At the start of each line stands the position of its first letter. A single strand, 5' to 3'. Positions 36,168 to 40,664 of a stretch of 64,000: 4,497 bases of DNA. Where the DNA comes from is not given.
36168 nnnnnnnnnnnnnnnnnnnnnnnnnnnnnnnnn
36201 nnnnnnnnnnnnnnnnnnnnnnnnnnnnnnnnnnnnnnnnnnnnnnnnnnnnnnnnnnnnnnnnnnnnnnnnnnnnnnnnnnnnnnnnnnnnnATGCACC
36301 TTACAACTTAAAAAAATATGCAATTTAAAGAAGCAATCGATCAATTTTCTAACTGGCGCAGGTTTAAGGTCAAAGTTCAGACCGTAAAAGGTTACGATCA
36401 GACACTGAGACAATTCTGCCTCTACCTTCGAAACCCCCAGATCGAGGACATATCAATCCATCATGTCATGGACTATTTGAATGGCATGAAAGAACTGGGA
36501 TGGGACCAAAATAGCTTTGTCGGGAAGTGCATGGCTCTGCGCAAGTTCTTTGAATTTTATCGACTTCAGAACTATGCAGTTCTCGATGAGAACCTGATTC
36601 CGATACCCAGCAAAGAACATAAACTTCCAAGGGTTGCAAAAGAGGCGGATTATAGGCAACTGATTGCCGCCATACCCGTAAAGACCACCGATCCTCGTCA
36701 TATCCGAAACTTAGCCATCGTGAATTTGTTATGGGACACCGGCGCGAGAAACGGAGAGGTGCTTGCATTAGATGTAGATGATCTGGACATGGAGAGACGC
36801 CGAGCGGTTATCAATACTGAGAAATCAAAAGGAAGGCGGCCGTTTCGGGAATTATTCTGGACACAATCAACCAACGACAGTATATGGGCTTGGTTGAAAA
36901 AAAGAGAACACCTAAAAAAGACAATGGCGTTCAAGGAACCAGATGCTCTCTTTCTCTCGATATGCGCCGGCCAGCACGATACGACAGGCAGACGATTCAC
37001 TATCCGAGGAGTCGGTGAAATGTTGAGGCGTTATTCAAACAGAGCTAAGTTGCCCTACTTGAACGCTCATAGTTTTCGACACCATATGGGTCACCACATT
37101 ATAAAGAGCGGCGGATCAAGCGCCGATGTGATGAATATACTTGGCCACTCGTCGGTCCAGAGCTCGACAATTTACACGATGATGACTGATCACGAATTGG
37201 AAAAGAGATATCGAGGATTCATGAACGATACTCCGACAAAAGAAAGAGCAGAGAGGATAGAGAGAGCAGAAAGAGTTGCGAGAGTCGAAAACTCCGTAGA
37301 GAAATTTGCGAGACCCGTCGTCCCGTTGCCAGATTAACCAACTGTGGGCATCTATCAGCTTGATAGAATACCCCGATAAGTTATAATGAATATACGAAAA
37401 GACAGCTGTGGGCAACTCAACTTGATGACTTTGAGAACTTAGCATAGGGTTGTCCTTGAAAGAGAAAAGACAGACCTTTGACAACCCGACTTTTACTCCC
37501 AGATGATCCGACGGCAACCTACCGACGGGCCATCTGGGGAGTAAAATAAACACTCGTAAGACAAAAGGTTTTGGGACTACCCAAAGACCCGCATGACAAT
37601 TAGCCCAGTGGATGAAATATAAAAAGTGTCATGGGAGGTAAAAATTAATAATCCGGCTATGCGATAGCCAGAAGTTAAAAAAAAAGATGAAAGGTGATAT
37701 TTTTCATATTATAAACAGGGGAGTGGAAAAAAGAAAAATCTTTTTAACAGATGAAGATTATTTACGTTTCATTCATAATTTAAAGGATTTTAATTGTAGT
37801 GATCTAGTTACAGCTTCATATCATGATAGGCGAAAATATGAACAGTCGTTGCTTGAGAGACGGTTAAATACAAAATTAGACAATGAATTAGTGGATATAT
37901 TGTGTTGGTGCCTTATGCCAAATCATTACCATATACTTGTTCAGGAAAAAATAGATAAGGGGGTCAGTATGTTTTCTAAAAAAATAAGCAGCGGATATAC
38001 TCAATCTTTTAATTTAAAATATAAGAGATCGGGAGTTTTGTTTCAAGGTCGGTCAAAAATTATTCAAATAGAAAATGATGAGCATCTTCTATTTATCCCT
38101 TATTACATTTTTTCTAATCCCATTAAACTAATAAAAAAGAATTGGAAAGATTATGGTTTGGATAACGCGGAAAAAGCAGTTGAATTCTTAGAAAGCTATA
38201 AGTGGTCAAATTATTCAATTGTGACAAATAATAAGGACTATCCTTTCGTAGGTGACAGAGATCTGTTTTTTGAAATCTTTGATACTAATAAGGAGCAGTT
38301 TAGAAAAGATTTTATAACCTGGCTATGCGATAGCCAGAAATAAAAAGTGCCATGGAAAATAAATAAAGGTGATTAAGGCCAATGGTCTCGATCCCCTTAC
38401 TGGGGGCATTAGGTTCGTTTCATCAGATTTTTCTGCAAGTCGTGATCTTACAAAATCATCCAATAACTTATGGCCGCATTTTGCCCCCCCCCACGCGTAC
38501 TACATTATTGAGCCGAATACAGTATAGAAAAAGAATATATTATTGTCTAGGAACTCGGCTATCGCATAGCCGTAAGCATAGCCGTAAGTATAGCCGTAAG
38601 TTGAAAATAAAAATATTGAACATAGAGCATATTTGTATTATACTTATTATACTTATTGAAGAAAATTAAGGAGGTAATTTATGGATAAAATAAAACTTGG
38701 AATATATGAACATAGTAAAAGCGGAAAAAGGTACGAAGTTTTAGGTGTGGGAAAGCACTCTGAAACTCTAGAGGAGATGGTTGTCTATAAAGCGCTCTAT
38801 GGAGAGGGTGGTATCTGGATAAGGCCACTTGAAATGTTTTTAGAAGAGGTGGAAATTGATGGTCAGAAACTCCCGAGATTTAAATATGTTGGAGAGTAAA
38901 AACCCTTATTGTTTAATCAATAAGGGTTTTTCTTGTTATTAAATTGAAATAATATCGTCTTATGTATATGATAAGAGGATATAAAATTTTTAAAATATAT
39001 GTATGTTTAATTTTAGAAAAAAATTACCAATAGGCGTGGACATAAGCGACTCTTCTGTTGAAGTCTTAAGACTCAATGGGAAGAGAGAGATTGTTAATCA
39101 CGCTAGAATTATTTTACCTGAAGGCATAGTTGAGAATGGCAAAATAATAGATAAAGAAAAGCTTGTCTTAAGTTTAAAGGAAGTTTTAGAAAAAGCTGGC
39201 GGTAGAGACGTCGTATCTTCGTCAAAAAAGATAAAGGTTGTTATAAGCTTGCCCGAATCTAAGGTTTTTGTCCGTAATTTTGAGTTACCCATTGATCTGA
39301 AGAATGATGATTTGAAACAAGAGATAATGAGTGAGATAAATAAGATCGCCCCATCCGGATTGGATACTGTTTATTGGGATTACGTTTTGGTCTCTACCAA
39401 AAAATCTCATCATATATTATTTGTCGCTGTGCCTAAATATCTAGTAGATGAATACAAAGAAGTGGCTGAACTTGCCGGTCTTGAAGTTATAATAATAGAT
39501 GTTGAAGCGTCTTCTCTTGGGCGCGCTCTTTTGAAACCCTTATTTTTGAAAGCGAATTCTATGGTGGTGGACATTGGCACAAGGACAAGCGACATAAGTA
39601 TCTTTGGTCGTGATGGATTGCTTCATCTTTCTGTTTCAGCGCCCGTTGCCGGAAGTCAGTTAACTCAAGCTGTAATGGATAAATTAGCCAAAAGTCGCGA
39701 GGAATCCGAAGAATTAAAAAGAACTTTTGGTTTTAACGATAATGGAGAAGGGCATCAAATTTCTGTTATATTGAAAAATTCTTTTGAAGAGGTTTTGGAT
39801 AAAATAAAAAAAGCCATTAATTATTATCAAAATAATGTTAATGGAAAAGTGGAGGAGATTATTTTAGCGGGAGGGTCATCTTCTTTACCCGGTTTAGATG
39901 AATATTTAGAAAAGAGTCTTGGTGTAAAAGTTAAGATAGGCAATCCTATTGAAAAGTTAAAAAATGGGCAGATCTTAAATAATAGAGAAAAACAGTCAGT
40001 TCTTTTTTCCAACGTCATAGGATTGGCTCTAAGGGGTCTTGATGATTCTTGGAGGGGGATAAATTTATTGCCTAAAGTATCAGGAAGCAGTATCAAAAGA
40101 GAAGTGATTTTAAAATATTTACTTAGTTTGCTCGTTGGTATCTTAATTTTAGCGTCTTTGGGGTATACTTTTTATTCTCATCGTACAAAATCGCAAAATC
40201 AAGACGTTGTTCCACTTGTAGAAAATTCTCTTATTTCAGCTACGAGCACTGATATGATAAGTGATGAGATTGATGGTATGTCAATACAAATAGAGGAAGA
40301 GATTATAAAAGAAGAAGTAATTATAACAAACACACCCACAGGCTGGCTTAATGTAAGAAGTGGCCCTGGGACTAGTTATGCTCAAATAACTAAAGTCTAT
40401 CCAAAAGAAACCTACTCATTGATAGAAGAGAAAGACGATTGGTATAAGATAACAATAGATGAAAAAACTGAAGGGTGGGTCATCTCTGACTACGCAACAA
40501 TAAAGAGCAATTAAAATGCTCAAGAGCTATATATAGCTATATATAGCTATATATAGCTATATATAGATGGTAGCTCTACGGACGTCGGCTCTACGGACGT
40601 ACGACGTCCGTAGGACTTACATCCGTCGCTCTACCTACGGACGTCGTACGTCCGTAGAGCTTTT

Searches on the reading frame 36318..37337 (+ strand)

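Call 11: search_protein_families(library=phrogs, proteins=[window:36318-37337:+], max_evalue=0.001)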
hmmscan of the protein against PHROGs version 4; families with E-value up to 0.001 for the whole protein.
window:36318-37337:+ (339 aa): 4 families
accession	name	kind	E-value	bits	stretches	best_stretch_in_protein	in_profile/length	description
phrog_1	-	integration and excision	7.2e-29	102.5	1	3-300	166-446/611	integrase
phrog_216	-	integration and excision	7.8e-26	91.9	1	110-308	59-247/301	integrase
phrog_7269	-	integration and excision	4.7e-07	30.6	1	248-297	28-77/89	integrase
phrog_24633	-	unknown function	0.00019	21.7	0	242-290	212-260/367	-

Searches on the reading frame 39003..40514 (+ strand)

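Call 11: search_protein_families(library=phrogs, proteins=[window:39003-40514:+], max_evalue=0.001)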
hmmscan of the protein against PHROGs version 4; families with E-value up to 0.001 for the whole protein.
window:39003-40514:+ (503 aa): 3 families
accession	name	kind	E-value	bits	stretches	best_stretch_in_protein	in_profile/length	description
phrog_1794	-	lysis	1.7e-11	45.2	1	441-499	271-328/336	amidase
phrog_691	-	DNA, RNA and nucleotide metabolism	1.2e-10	42.1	1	183-324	170-312/329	partition protein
phrog_22570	-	unknown function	7.1e-07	29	0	252-323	247-321/682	-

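Call 88: search_protein_families(library=pfam, proteins=[window:39003-40514:+], max_evalue=0.001)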
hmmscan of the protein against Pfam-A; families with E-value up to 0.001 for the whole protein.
window:39003-40514:+ (503 aa): 7 families
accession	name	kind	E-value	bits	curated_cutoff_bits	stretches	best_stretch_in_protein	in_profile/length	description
PF11104.14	PilM_2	-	1.3e-40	139.8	27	1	11-345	1-339/340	Type IV pilus assembly protein PilM;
PF14450.12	FtsA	-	1.2e-14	55.2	31.8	1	187-321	1-119/127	Cell division protein FtsA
PF08239.17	SH3_3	-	2e-13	50.7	27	1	449-497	3-52/54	Bacterial SH3 domain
PF06723.19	MreB_Mbl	-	2e-11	43.8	27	1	251-315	240-307/327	MreB/Mbl protein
PF06347.19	SH3_4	-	5.8e-05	23.2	24.1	1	449-493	5-49/56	Bacterial SH3 domain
PF21522.3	MreB-like_C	-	0.00028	21.9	27.8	1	188-295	1-116/123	Archaeal actin homologue MreB-like, C-terminal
PF09886.14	DUF2113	-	0.00075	19.4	27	0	49-151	77-171/183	Uncharacterized protein conserved in archaea (DUF2113)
